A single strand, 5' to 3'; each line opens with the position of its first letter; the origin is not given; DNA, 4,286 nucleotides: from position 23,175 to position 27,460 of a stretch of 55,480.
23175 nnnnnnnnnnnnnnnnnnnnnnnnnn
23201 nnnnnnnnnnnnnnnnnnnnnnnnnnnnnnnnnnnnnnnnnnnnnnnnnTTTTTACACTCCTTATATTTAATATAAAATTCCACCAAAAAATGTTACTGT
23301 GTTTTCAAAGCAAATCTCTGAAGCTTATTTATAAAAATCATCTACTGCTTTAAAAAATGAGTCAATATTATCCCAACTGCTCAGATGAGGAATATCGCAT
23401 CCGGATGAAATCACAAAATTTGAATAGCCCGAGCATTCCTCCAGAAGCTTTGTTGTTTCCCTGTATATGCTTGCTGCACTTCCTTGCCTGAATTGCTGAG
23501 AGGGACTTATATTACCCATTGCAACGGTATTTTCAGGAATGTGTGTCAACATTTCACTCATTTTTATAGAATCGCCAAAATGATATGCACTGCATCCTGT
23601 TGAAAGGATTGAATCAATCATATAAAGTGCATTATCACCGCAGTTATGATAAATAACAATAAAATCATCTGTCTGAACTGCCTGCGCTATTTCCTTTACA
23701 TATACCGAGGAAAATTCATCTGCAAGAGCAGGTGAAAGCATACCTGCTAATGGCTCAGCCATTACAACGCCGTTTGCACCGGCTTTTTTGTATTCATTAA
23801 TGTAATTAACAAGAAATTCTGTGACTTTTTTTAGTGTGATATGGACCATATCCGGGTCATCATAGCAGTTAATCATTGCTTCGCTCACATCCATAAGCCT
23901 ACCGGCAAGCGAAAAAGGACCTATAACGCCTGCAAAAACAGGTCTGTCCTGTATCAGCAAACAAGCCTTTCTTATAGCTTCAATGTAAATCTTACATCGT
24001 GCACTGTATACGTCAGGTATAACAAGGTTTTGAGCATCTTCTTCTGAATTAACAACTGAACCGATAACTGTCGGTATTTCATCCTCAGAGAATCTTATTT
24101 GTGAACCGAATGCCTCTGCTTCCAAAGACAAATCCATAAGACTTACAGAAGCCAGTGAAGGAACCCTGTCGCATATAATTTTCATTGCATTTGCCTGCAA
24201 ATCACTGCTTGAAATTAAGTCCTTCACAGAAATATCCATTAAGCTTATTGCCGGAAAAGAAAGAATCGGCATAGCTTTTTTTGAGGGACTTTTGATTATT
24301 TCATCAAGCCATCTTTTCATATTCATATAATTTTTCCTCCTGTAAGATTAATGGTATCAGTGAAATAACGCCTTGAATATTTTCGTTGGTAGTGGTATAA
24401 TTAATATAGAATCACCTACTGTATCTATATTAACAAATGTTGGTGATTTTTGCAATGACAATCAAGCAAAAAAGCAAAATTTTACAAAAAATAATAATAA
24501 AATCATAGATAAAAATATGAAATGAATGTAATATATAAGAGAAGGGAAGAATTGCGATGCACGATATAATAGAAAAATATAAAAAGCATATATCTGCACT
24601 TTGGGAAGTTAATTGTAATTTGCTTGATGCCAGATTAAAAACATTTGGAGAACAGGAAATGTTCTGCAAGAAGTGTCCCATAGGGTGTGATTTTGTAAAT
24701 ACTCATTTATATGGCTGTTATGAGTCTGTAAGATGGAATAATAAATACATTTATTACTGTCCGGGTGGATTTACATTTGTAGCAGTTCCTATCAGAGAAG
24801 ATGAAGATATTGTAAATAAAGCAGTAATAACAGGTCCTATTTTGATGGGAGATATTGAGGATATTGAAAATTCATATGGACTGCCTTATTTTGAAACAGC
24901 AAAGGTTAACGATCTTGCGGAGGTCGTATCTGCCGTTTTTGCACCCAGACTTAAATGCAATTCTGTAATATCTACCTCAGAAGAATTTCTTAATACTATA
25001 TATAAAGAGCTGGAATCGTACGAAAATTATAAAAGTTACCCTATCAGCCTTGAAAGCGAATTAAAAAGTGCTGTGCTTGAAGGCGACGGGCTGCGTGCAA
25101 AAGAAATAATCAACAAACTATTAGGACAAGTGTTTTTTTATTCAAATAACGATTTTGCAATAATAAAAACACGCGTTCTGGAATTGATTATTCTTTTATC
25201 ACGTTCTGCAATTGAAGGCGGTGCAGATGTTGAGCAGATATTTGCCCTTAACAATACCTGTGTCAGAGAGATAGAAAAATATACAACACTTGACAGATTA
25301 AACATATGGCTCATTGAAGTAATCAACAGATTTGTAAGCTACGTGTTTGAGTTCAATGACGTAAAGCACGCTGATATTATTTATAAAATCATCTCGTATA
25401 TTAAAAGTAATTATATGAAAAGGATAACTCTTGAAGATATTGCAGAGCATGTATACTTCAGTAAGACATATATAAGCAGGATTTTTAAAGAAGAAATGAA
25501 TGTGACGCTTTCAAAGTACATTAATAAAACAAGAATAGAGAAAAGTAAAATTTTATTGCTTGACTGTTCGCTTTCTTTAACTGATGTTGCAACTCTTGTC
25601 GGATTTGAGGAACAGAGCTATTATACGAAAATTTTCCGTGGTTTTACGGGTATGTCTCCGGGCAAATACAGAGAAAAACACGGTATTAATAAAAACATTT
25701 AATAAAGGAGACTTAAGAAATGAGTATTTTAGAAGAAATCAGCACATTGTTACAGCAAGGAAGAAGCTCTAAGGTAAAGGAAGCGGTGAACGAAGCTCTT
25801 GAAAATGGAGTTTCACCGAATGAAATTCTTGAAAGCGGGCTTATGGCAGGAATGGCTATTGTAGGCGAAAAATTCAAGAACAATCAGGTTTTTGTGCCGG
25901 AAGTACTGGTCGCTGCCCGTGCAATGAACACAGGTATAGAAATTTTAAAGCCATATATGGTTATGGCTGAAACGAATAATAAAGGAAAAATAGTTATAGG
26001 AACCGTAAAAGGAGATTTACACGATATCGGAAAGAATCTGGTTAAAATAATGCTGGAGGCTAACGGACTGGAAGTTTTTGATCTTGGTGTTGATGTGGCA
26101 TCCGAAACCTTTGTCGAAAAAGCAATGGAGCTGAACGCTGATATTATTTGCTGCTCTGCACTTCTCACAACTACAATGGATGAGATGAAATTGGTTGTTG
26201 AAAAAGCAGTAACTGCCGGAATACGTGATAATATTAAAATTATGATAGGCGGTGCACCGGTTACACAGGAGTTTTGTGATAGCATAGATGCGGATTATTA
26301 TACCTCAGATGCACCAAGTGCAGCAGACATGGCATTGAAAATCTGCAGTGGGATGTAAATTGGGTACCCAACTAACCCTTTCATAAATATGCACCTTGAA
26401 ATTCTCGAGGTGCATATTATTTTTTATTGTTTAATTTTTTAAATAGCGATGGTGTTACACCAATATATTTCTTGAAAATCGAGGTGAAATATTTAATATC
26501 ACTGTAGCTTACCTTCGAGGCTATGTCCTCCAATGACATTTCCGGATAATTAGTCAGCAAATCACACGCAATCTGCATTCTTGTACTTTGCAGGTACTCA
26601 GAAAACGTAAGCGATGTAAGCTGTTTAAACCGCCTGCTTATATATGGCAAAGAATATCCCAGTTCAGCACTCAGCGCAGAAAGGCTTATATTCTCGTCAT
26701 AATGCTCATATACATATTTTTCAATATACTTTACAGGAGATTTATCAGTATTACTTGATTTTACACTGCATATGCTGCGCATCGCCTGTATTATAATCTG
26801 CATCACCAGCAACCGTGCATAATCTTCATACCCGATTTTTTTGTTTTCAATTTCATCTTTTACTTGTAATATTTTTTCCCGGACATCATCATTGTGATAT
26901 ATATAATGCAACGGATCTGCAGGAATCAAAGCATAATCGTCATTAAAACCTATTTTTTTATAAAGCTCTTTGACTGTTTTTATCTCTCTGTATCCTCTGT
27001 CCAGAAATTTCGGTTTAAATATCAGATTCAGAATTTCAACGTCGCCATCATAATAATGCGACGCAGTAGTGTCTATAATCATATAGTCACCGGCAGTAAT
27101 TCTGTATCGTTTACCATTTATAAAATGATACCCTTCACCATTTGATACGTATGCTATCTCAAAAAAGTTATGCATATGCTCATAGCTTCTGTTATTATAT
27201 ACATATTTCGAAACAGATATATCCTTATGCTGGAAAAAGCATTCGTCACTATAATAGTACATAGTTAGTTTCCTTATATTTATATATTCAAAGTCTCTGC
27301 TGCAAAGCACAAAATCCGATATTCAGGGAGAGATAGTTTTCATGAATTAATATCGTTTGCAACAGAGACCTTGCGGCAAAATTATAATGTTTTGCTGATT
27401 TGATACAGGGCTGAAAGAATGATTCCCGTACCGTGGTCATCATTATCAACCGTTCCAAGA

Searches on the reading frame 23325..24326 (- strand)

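Call 13: search_protein_families(library=pfam, proteins=[window:23325-24326:-], max_evalue=0.001)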
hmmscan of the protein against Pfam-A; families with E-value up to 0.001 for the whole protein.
window:23325-24326:- (333 aa): 1 family
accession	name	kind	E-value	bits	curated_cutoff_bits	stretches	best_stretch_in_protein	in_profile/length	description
PF01208.23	URO-D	-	2.2e-48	165.5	23.9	1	31-330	39-345/346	Uroporphyrinogen decarboxylase (URO-D)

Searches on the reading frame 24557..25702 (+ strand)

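Call 57: search_protein_families(library=ncbifam, proteins=[window:24557-25702:+], max_evalue=0.001)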
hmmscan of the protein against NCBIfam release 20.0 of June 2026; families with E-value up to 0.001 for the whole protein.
window:24557-25702:+ (381 aa): 30 families (the best 25 are shown)
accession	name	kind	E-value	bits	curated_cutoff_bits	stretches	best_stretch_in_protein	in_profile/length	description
TIGR04094.1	adjacent_YSIRK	equivalog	1e-31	110.3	200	1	108-372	111-383/383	YSIRK-targeted surface antigen transcriptional regulator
NF047455.1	TF_Staph_AryK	equivalog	8e-24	83.9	850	1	247-376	129-260/759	transcriptional regulator AryK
NF047788.1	TransRegPocR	equivalog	1.8e-23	83.3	500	1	252-375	168-291/296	transcriptional regulator PocR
NF007860.0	PRK10572.1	equivalog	3.6e-22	78.5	208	1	248-375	157-285/292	arabinose operon transcriptional regulator AraC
NF007693.0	PRK10371.1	equivalog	1.8e-19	70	253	1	274-373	199-298/309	transcriptional regulator MelR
NF012144.2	ramA_TF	equivalog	1.1e-13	51.6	180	1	272-375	4-107/108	RamA family antibiotic efflux transcriptional regulator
NF033869.1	viru_reg_Rsp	equivalog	1.9e-13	49.7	400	1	272-373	146-247/701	AraC family transcriptional regulator Rsp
NF049932.1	TranspRegBtr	equivalog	6.8e-13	48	900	1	263-374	156-265/531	bacillibactin transport transcriptional regulator Btr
NF052371.1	TransRegGbdRPseu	equivalog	1.9e-12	46.9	480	1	276-375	228-327/365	choline metabolism transcriptional regulator GbdR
NF007584.0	PRK10219.1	equivalog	2.5e-12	47.1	174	1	270-374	2-106/107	superoxide response transcriptional regulator SoxS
NF006902.0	PRK09393.1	equivalog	1.1e-11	44.6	425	1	272-377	219-324/327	transcriptional regulator FtrA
NF010025.2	PRK13500.1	equivalog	1.2e-11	44.7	525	1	251-375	154-278/282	HTH-type transcriptional activator RhaR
NF010028.0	PRK13503.1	equivalog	2.3e-11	43.6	288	1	253-375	151-273/278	HTH-type transcriptional activator RhaS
NF012198.0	MarA_TF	equivalog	2.8e-10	40.4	250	1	272-372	8-108/124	MDR efflux pump AcrAB transcriptional activator MarA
NF010026.0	PRK13501.1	equivalog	3.2e-10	39.6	363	1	277-374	180-277/290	HTH-type transcriptional activator RhaR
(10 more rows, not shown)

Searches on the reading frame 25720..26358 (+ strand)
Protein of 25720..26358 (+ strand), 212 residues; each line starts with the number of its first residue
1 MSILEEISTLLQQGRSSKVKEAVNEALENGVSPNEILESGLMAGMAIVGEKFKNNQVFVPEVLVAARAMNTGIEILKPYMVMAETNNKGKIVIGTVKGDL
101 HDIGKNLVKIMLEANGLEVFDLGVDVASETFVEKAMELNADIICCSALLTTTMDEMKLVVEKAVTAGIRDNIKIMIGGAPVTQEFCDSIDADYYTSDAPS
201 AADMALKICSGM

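Call 57: search_protein_families(library=ncbifam, proteins=[window:25720-26358:+], max_evalue=0.001)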
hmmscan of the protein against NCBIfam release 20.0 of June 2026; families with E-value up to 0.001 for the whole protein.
window:25720-26358:+ (212 aa): 16 families
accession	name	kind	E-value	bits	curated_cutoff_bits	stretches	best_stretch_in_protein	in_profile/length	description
NF047996.1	corrin_MtgC_2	exception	6.9e-65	218.5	370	1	3-205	4-206/212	glycine betaine-specific corrinoid protein MtgC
TIGR02370.1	pyl_corrinoid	subfamily_domain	1.2e-64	217.4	215.3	1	12-200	7-196/197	methyltransferase cognate corrinoid protein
NF047995.1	corrinoid_MtgC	exception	2.8e-55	187.1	310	1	3-209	4-213/215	glycine betaine-specific corrinoid protein MtgC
NF041607.1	dimeth_corrin_MtbC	equivalog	4.1e-55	186.5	350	1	16-205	10-199/203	dimethylamine corrinoid protein MtbC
TIGR02082.1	metH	equivalog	2.3e-49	167.9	1010.85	1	5-196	648-839/1182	methionine synthase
NF007024.0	PRK09490.1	equivalog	2.3e-41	141.6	1497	1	6-183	664-844/1234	methionine synthase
NF040655.1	MtaC_Meth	equivalog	4.7e-41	140.5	420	1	4-210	36-239/253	methanol--corrinoid protein MtaC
NF040669.1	MtaC2_Meth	equivalog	1.4e-38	132.7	450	1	9-205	48-242/267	methanol--corrinoid protein MtaC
NF002612.0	PRK02261.1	equivalog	2.8e-15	56.1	110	1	88-181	3-95/148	methylaspartate mutase subunit S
NF040743.1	ornith_mutase_E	equivalog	9.1e-12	43.8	800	1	82-189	588-703/730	D-ornithine 4,5-aminomutase subunit OraE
TIGR01501.1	MthylAspMutase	equivalog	2.2e-11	43.6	135.8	1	90-180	3-92/134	methylaspartate mutase subunit S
NF052385.1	Lys_5_6_beta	equivalog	3e-08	33.7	280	1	115-204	137-229/241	lysine 5,6-aminomutase subunit beta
NF052513.1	TransRegCarH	equivalog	1.8e-07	30.8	400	1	8-194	88-264/274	HTH-type transcriptional repressor CarH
NF004404.0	PRK05758.2-5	equivalog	1.8e-05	24.9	221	1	87-174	56-143/177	F0F1 ATP synthase subunit delta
NF045497.1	IsobCoAmut_IcmF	equivalog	0.00011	20.2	1500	1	92-181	6-94/1076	fused isobutyryl-CoA mutase/GTPase IcmF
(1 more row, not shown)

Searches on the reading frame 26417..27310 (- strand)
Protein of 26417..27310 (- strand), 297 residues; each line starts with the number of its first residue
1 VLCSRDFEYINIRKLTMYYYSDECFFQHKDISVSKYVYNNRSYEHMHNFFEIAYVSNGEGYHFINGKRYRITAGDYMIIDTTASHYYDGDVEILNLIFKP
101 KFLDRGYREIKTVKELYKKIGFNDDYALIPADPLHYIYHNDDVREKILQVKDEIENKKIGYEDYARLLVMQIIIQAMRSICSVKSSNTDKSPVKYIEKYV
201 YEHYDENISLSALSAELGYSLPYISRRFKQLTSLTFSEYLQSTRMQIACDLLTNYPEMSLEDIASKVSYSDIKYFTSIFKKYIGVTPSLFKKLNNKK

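Call 57: search_protein_families(library=ncbifam, proteins=[window:26417-27310:-], max_evalue=0.001)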
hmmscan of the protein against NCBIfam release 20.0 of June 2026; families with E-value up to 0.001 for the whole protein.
window:26417-27310:- (297 aa): 27 families (the best 25 are shown)
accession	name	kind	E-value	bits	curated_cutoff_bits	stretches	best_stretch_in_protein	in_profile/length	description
NF010028.0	PRK13503.1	equivalog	6.2e-24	84.9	288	1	31-289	17-268/278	HTH-type transcriptional activator RhaS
NF010025.2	PRK13500.1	equivalog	3.2e-21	76.2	525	1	27-296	14-280/282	HTH-type transcriptional activator RhaR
NF010027.0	PRK13502.1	equivalog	1.4e-18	67.3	384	1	30-296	19-280/282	HTH-type transcriptional activator RhaR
NF010026.0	PRK13501.1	equivalog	6.7e-18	64.9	363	2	30-101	19-92/290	HTH-type transcriptional activator RhaR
NF007860.0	PRK10572.1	equivalog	3.9e-16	58.7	208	1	139-295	132-286/292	arabinose operon transcriptional regulator AraC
NF047455.1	TF_Staph_AryK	equivalog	6.9e-15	54.3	850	1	81-294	39-259/759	transcriptional regulator AryK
NF047788.1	TransRegPocR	equivalog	2.9e-14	53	500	1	176-295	174-292/296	transcriptional regulator PocR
NF049932.1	TranspRegBtr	equivalog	4.4e-14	51.9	900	1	175-294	146-266/531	bacillibactin transport transcriptional regulator Btr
TIGR04094.1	adjacent_YSIRK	equivalog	4e-12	45.8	200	1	190-291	284-383/383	YSIRK-targeted surface antigen transcriptional regulator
NF006902.0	PRK09393.1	equivalog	1e-10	41.3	425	1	188-293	217-321/327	transcriptional regulator FtrA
NF007584.0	PRK10219.1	equivalog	1.2e-09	38.4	174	1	195-291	9-104/107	superoxide response transcriptional regulator SoxS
NF007693.0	PRK10371.1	equivalog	3.2e-09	36.4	253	1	182-296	189-302/309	transcriptional regulator MelR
NF049968.1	QhpR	equivalog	4.4e-09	35.9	250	1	183-290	177-283/284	AraC-like transcriptional regulator QhpR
NF007633.0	PRK10296.1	equivalog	3.1e-08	33.4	264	1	21-110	15-108/280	transcriptional regulator ChbR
NF011701.0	PRK15121.1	equivalog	6.1e-08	32.5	426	1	198-294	12-107/289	MDR efflux pump AcrAB transcriptional activator RobA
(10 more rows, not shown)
